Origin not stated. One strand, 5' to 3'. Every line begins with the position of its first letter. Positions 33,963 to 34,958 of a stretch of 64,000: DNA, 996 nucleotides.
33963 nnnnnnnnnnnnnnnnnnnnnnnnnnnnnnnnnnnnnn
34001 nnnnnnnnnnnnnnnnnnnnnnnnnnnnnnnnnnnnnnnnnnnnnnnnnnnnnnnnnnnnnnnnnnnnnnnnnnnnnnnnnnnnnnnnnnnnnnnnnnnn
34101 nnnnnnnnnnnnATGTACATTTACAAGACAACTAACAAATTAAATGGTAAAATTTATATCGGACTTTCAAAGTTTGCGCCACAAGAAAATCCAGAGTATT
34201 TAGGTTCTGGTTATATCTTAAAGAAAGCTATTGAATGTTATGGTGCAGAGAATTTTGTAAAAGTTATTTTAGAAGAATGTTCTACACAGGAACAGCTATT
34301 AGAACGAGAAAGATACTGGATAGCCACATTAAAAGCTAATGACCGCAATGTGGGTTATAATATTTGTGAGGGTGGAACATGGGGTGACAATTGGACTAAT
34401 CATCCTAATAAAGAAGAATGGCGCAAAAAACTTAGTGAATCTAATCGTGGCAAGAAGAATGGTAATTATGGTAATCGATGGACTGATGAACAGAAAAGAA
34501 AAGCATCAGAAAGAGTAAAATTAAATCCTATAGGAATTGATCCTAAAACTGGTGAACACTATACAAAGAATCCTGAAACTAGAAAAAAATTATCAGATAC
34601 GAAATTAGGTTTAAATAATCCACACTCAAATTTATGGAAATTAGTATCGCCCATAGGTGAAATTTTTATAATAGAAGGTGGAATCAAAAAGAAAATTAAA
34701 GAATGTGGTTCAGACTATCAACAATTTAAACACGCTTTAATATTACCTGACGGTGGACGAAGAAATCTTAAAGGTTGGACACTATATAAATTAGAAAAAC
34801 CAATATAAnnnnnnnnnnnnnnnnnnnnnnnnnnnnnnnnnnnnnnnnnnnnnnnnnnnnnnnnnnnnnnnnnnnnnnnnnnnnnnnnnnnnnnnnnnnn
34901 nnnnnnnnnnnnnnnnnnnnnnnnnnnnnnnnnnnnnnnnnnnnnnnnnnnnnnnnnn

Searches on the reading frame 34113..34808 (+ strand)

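Call 41: search_protein_families(library=phrogs, proteins=[window:34113-34808:+])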
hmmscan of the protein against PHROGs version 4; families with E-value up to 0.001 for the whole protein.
window:34113-34808:+ (231 aa): 5 families
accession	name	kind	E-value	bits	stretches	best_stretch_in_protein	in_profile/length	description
phrog_314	-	DNA, RNA and nucleotide metabolism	3e-37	129.8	1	2-229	180-392/574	homing endonuclease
phrog_7168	-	DNA, RNA and nucleotide metabolism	2.8e-14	54.3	1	2-148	3-158/284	homing endonuclease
phrog_19446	-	DNA, RNA and nucleotide metabolism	5.2e-10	40.3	1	2-170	3-174/254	homing endonuclease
phrog_447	-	other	1.2e-07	32.7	1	2-70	28-110/148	NAD synthetase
phrog_5123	-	DNA, RNA and nucleotide metabolism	3.7e-06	27.9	1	1-89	2-93/152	homing endonuclease with GIY-YIG motif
